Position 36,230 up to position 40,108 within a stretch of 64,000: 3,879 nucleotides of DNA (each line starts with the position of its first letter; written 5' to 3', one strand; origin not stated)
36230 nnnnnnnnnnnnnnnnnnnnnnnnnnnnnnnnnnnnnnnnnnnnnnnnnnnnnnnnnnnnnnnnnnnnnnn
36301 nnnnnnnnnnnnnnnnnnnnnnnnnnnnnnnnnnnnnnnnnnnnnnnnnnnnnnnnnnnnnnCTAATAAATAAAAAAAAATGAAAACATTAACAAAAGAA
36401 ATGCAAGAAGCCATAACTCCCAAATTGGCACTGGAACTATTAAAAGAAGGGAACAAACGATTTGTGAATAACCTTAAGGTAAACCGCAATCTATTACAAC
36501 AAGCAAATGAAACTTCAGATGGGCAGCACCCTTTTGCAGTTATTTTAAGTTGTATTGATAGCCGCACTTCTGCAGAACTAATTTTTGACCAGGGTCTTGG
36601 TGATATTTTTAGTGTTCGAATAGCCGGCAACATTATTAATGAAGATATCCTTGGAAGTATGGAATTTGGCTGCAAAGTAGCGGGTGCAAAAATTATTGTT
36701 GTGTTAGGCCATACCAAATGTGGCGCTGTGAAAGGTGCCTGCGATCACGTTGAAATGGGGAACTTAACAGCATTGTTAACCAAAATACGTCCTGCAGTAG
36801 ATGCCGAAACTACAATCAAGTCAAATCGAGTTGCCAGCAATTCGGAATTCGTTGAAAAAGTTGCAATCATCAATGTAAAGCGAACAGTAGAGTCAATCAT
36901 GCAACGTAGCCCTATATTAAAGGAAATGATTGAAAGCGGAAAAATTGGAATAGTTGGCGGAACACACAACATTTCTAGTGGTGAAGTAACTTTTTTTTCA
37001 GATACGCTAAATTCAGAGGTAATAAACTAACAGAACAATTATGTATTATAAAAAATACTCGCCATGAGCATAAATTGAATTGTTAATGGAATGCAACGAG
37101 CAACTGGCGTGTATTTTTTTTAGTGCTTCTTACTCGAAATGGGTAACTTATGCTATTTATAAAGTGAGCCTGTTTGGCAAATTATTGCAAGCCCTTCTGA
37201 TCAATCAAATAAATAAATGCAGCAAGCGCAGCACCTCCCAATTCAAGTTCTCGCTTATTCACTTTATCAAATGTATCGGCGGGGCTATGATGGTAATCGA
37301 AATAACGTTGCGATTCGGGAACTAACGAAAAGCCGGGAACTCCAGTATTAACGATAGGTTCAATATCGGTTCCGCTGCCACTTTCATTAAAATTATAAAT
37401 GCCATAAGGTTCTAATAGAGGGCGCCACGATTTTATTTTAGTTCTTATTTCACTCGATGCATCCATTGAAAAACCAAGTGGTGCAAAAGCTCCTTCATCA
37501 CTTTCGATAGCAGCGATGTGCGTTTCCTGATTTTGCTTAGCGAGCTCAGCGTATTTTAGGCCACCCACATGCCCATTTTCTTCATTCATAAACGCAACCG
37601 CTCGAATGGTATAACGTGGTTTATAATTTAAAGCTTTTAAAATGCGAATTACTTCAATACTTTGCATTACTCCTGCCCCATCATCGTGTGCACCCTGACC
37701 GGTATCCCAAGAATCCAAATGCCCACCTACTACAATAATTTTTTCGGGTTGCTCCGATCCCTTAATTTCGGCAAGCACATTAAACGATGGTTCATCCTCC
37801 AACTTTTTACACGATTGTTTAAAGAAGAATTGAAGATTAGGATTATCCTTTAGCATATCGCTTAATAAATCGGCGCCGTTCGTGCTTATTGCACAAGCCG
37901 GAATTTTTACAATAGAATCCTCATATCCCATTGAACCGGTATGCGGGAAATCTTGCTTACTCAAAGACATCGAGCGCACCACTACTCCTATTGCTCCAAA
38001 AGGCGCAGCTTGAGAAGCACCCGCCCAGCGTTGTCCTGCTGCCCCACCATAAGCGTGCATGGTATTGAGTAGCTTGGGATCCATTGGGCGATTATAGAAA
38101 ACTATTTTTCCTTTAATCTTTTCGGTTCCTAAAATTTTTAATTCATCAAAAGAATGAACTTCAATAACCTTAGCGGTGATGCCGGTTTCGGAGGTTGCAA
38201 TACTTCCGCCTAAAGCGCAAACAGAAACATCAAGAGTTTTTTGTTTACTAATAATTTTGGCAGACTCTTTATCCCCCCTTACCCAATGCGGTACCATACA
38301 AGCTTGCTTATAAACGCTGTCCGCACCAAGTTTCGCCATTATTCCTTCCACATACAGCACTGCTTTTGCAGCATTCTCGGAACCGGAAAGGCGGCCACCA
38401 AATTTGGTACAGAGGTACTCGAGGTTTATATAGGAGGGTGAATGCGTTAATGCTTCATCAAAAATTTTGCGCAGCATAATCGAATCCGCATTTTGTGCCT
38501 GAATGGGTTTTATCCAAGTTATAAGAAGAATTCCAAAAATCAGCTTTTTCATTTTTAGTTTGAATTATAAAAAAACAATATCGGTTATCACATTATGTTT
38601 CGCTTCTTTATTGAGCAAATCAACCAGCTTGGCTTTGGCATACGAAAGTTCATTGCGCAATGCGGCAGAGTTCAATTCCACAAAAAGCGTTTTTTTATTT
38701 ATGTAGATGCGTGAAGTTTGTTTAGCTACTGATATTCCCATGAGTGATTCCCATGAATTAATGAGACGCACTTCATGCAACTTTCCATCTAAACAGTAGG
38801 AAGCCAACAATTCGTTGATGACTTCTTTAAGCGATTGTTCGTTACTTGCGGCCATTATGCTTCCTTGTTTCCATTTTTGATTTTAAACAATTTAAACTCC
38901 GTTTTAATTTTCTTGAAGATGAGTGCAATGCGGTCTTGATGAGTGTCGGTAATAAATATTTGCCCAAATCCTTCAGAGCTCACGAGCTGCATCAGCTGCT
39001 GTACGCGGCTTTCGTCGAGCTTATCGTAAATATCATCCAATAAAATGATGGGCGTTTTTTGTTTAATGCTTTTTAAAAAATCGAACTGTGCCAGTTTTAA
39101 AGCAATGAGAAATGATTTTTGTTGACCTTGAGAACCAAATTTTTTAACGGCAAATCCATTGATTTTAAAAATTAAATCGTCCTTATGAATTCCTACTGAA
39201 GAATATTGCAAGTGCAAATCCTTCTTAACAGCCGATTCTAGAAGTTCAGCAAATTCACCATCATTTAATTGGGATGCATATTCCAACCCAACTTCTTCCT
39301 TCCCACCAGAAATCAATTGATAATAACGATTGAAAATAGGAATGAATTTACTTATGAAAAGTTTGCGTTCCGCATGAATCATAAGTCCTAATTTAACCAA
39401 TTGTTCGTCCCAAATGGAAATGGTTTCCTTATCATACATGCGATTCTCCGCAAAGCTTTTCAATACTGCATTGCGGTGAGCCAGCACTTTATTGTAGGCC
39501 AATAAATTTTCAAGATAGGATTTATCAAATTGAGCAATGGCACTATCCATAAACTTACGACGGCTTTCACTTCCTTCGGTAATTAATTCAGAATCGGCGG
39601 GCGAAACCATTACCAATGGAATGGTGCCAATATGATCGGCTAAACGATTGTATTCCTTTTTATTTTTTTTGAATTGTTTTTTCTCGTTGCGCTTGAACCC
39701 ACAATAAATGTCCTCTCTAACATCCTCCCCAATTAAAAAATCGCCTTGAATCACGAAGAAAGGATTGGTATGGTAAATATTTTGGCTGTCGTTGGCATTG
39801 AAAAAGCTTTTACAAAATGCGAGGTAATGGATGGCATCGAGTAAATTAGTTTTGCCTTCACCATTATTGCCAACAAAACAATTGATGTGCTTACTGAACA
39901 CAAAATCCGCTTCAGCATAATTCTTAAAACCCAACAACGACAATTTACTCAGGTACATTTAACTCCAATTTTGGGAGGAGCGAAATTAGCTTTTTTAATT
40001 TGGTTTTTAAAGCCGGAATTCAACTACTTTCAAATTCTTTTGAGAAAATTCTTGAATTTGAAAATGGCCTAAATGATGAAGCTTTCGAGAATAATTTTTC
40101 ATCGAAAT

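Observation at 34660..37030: TetR-controlled bestrophin-like channel plus beta-carbonic anhydrase pair with a clear palindromic operator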

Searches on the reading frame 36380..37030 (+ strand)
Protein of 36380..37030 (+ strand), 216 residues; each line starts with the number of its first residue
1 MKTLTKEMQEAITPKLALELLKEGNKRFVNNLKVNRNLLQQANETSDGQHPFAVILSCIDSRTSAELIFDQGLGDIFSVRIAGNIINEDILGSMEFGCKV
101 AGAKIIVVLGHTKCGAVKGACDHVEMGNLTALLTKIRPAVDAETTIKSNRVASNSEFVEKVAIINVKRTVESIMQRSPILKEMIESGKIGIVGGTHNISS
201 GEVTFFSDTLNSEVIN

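Call 3: search_protein_families(library=pfam, proteins=[window:36380-37030:+])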
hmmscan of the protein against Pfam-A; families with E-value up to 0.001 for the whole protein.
window:36380-37030:+ (216 aa): 1 family
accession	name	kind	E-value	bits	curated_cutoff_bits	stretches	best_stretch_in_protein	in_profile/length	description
PF00484.24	Pro_CA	-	2e-39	135.8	25.7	1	53-203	1-156/156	Carbonic anhydrase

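Call 4: search_protein_families(library=ncbifam, proteins=[window:36380-37030:+])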
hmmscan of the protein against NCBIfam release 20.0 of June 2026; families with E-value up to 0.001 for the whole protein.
window:36380-37030:+ (216 aa): 2 families
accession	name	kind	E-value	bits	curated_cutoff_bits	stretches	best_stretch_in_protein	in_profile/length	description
NF011765.0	PRK15219.1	subfamily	2.6e-79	266.1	221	1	3-207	42-245/245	carbonic anhydrase family protein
NF007756.0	PRK10437.1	equivalog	2e-09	37.2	251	1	44-202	28-187/220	carbonate dehydratase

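Call 8: search_solved_structures(query=window:36380-37027:+, max_evalue=0.001, show_alignments=1)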
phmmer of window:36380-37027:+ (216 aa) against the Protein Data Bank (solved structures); distinct sequences matched with E-value up to 0.001: 37.
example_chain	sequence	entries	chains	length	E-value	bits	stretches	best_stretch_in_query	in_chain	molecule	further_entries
2a5v_A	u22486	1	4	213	2.4e-31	112.1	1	14-204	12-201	CARBONIC ANHYDRASE (CARBONATE DEHYDRATASE) (CARBONIC DEHYDRATASE)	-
1ym3_A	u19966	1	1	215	2.5e-31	112.1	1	14-204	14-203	CARBONIC ANHYDRASE (CARBONATE DEHYDRATASE) (CARBONIC DEHYDRATASE)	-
1ddz_A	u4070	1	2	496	4.9e-20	75.2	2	26-210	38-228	CARBONIC ANHYDRASE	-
7coi_A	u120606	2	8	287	4.1e-14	55.9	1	46-201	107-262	Carbonic anhydrase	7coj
5swc_A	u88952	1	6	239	2.9e-13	53.1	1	20-211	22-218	Carbonic anhydrase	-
9s4g_A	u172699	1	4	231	4.4e-11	46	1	22-203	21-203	Carbonic anhydrase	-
6gwu_A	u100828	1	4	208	1e-10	44.8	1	20-203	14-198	Carbonic anhydrase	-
5cxk_A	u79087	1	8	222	4.7e-10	42.7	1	40-205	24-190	Carbonic anhydrase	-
4o1k_A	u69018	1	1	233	7.9e-10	41.9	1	45-201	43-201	Carbonic anhydrase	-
4wam_A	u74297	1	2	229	9.8e-09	38.3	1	42-201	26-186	beta-carbonic anhydrase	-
4wak_A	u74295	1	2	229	9.8e-09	38.3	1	42-201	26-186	Carbonic anhydrase 2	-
3ucj_A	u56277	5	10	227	2.1e-08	37.3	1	43-183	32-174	Carbonic anhydrase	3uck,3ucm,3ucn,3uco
3e24_A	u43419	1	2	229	3.6e-08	36.5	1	42-201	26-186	Carbonic anhydrase 2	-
4o1j_A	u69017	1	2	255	4.2e-08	36.3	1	46-202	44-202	Carbonic anhydrase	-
3e3g_A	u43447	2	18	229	6.8e-08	35.6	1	42-201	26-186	Carbonic anhydrase 2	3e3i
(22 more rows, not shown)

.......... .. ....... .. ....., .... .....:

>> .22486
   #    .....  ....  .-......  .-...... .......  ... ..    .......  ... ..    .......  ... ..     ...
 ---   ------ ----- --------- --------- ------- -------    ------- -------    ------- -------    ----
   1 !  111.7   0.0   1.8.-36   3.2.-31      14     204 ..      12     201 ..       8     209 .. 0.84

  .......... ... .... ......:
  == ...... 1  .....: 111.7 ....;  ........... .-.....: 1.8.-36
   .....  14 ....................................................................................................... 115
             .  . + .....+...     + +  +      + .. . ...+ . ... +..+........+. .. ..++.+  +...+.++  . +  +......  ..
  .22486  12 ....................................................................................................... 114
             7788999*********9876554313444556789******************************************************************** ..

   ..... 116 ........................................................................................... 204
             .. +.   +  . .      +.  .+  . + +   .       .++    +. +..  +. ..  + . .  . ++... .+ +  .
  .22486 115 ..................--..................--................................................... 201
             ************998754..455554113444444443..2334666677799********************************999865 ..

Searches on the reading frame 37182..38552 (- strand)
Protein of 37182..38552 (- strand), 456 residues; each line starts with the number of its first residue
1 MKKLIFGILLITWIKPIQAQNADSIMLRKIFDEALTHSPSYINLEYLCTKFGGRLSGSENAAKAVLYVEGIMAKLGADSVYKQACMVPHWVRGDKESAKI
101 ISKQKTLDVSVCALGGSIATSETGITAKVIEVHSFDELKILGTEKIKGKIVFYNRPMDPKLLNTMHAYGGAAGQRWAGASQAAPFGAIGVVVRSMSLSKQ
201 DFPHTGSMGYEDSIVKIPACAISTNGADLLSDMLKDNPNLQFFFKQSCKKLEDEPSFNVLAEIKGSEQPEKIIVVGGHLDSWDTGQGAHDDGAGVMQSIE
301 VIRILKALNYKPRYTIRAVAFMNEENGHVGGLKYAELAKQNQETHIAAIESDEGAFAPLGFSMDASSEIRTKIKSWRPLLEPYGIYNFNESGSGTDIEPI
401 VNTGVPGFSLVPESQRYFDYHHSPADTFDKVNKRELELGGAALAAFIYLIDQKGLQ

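Call 3: search_protein_families(library=pfam, proteins=[window:37182-38552:-])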
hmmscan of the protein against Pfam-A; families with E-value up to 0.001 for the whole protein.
window:37182-38552:- (456 aa): 2 families
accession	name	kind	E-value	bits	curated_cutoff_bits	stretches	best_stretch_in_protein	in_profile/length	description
PF04389.22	Peptidase_M28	-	8.6e-27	94.6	21.3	1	258-445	1-191/193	Peptidase family M28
PF01546.33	Peptidase_M20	-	3.1e-06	27.7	24.6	1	285-339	30-84/206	Peptidase family M20/M25/M40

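Call 4: search_protein_families(library=ncbifam, proteins=[window:37182-38552:-])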
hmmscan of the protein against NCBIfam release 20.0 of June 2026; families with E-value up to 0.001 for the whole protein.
window:37182-38552:- (456 aa): 13 families
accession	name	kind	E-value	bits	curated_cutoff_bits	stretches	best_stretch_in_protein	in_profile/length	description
NF006771.0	PRK09290.1-5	subfamily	2.6e-11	42.6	399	1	258-327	61-129/413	allantoate amidohydrolase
TIGR01879.1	hydantase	subfamily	8.4e-09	34.8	204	1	257-326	54-122/401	hydantoinase/carbamoylase family amidase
NF058540.1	Ncarbamyl_ErtE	equivalog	1.2e-07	30.6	520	1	256-330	62-135/418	N-carbamyl-l-glutamate amidohydrolase ErtE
NF006768.0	PRK09290.1-1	equivalog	1e-06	27.9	532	1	258-326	61-128/411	allantoate deiminase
NF006770.0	PRK09290.1-4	equivalog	2.1e-06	26.7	372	1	253-330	53-129/403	allantoate amidohydrolase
NF006769.0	PRK09290.1-3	subfamily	2.8e-06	26.2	452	1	258-326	67-134/417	allantoate amidohydrolase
NF009527.0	PRK12891.1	subfamily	3.8e-06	26.2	461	1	256-326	64-133/426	Zn-dependent hydrolase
NF009531.0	PRK12893.1-5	equivalog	4.1e-06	25.5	486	1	258-330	63-134/421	Zn-dependent hydrolase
TIGR03176.1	AllC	equivalog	5.4e-06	25.4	597.75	1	257-375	56-180/406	allantoate deiminase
NF006775.0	PRK09290.2-5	equivalog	6.1e-06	25.1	479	1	257-326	65-133/419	allantoate amidohydrolase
NF045908.1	AminopepLapALeg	equivalog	1.2e-05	24.3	600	1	264-350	198-285/396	aminopeptidase LapA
NF009529.0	PRK12893.1-2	equivalog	4e-05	22.6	508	1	269-332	71-133/411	Zn-dependent hydrolase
TIGR01910.1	DapE-ArgE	subfamily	0.00027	20.3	217.6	0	285-340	100-155/373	ArgE/DapE family deacylase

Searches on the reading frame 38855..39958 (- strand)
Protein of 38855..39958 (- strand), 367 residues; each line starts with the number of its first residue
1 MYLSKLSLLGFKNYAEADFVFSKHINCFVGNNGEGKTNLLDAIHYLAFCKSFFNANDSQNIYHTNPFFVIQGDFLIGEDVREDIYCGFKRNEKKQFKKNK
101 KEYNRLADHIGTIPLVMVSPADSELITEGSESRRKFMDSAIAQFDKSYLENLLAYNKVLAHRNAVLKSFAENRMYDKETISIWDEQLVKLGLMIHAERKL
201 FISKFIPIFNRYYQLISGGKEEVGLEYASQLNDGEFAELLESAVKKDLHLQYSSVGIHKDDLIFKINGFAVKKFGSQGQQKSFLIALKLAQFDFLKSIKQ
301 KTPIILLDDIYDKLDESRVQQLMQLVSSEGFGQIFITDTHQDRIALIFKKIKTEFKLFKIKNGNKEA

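Call 47: search_protein_families(library=pfam, proteins=[window:38855-39958:-], max_evalue=0.00001)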
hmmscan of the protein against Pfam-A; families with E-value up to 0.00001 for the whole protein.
window:38855-39958:- (367 aa): 4 families
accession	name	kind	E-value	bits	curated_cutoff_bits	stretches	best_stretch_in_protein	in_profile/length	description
PF02463.25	SMC_N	-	2.3e-17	63.6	40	1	2-343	1-200/220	RecF/RecN/SMC N terminal domain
PF13476.12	AAA_23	-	8.3e-10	40.1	27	1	5-145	1-129/201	AAA domain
PF13304.12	AAA_21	-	4.9e-09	37.1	27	1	25-340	1-298/304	AAA domain, putative AbiEii toxin, Type IV TA system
PF13175.12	AAA_15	-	1.3e-07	32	32.1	1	1-179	1-135/374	AAA ATPase domain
